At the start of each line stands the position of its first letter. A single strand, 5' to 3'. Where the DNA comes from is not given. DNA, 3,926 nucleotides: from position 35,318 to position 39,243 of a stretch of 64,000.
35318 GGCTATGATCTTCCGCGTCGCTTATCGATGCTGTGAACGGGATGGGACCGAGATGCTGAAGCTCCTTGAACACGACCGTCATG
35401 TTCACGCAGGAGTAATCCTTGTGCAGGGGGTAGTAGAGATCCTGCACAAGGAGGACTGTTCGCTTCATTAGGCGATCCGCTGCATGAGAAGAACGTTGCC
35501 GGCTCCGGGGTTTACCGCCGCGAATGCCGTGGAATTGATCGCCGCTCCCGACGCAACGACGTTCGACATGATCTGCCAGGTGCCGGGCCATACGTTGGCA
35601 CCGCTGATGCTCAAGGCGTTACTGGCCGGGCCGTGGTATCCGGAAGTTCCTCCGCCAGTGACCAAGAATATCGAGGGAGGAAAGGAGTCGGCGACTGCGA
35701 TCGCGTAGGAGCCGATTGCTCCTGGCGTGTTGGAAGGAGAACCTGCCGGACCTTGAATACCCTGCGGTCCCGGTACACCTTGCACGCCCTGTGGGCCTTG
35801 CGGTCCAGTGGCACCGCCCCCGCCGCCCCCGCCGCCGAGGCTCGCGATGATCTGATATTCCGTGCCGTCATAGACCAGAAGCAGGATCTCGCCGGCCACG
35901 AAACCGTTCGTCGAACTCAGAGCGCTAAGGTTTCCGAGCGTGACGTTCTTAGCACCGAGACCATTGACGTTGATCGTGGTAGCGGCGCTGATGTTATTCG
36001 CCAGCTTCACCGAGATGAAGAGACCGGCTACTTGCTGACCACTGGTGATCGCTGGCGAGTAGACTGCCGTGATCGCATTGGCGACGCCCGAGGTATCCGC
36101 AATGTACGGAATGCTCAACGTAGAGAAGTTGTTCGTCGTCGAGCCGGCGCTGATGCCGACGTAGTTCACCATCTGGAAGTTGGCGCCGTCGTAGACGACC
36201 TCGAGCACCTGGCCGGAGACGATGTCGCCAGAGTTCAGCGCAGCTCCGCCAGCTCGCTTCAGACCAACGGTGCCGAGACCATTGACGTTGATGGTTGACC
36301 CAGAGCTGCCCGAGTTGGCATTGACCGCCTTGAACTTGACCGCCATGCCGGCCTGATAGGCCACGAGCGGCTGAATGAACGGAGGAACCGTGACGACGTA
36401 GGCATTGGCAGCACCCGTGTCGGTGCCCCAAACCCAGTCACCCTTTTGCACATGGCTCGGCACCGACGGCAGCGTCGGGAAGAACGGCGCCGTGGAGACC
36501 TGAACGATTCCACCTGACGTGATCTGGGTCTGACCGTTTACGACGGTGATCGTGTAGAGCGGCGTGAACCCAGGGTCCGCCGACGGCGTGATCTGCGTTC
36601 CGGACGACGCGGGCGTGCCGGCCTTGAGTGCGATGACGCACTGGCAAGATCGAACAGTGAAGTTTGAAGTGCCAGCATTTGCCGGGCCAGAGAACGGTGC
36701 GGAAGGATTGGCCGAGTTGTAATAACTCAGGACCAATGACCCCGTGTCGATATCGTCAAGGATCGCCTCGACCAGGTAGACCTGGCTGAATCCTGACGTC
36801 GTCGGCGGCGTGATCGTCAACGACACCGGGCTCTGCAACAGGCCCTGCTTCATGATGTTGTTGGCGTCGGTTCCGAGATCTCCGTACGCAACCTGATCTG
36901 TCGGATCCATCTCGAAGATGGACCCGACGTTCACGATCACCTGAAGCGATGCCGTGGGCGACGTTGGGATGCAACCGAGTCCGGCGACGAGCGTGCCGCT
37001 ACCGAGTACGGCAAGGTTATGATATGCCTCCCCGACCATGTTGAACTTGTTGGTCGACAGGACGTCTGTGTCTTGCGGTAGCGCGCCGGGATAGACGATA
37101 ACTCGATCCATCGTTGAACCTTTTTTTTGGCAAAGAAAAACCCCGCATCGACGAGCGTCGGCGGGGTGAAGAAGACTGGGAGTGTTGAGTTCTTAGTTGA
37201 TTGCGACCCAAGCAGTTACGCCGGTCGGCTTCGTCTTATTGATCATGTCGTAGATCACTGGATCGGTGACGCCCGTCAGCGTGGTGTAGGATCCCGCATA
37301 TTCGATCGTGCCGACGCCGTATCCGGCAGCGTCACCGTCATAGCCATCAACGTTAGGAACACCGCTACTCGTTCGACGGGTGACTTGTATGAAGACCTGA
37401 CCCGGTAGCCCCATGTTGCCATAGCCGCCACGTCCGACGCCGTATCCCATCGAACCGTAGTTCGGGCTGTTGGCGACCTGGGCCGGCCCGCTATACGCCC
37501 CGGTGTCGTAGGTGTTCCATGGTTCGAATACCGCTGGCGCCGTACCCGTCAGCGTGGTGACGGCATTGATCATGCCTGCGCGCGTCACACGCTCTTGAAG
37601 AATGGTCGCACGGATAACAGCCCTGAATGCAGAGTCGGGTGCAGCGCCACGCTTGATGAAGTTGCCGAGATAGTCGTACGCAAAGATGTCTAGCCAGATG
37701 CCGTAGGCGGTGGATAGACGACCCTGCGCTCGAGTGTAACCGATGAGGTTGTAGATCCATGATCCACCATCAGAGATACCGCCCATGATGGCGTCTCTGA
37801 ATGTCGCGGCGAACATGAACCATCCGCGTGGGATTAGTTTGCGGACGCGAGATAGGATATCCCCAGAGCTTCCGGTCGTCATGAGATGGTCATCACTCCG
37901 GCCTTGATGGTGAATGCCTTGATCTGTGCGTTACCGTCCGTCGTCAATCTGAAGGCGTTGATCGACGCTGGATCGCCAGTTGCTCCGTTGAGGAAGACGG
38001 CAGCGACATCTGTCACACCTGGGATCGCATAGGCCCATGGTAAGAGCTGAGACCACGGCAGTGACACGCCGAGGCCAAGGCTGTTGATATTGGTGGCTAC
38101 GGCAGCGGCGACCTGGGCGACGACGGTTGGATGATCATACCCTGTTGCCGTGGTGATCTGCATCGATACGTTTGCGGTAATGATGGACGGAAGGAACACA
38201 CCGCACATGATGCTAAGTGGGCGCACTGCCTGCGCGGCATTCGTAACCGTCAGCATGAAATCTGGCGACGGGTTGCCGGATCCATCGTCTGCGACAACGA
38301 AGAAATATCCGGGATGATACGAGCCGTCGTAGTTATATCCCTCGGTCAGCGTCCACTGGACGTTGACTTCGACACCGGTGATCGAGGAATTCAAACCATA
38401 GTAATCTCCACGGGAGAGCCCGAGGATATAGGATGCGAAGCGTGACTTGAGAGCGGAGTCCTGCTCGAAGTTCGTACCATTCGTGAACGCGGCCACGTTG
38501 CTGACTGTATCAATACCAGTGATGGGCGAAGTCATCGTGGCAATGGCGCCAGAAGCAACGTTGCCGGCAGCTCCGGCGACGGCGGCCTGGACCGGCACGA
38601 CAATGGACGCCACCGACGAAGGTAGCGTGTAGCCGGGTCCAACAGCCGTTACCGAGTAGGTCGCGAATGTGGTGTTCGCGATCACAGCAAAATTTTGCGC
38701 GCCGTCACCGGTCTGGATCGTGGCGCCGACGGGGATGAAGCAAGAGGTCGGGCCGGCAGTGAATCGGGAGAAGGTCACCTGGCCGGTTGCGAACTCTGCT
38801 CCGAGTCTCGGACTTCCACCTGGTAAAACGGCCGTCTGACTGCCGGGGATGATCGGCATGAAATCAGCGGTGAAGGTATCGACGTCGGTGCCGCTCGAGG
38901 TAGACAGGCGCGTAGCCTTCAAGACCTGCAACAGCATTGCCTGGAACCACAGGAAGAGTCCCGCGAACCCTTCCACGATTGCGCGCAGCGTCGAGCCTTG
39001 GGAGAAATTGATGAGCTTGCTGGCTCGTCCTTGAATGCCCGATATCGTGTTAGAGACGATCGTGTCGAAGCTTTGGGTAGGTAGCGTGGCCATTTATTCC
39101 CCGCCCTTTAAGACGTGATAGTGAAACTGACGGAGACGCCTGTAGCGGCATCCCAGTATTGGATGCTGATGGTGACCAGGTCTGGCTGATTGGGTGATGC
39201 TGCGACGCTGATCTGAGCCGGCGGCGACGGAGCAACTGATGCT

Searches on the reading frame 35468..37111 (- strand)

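Call 18: search_protein_families(library=phrogs, proteins=[window:35468-37111:-], max_evalue=0.001)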
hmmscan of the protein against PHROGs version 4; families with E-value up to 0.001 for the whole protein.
window:35468-37111:- (547 aa): 2 families
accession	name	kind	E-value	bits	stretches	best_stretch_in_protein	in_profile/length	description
phrog_4900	-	tail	6.9e-12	45.3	2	217-311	236-326/964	tail protein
phrog_5073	-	tail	0.00013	22.1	1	427-458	312-343/519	tail fiber protein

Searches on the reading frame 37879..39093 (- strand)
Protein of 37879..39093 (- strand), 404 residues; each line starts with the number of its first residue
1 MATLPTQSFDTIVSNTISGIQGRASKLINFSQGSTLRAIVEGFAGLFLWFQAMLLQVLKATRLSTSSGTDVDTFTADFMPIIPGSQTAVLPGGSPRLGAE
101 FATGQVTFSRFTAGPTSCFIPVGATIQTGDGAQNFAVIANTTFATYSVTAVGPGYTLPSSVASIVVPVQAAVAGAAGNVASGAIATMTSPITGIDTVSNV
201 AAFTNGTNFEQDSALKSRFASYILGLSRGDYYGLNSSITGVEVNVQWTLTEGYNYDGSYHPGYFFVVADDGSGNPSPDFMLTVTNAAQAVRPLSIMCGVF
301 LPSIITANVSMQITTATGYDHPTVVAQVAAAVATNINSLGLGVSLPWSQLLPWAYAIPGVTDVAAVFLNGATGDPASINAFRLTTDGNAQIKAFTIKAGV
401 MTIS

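Call 18: search_protein_families(library=phrogs, proteins=[window:37879-39093:-], max_evalue=0.001)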
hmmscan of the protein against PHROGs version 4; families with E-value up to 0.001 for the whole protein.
window:37879-39093:- (404 aa): 2 families
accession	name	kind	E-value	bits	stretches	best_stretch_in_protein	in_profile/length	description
phrog_6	-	tail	6.4e-41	141.6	1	5-374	68-378/548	baseplate wedge subunit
phrog_1608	-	tail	7.2e-06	26.6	1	266-365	61-166/192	tail protein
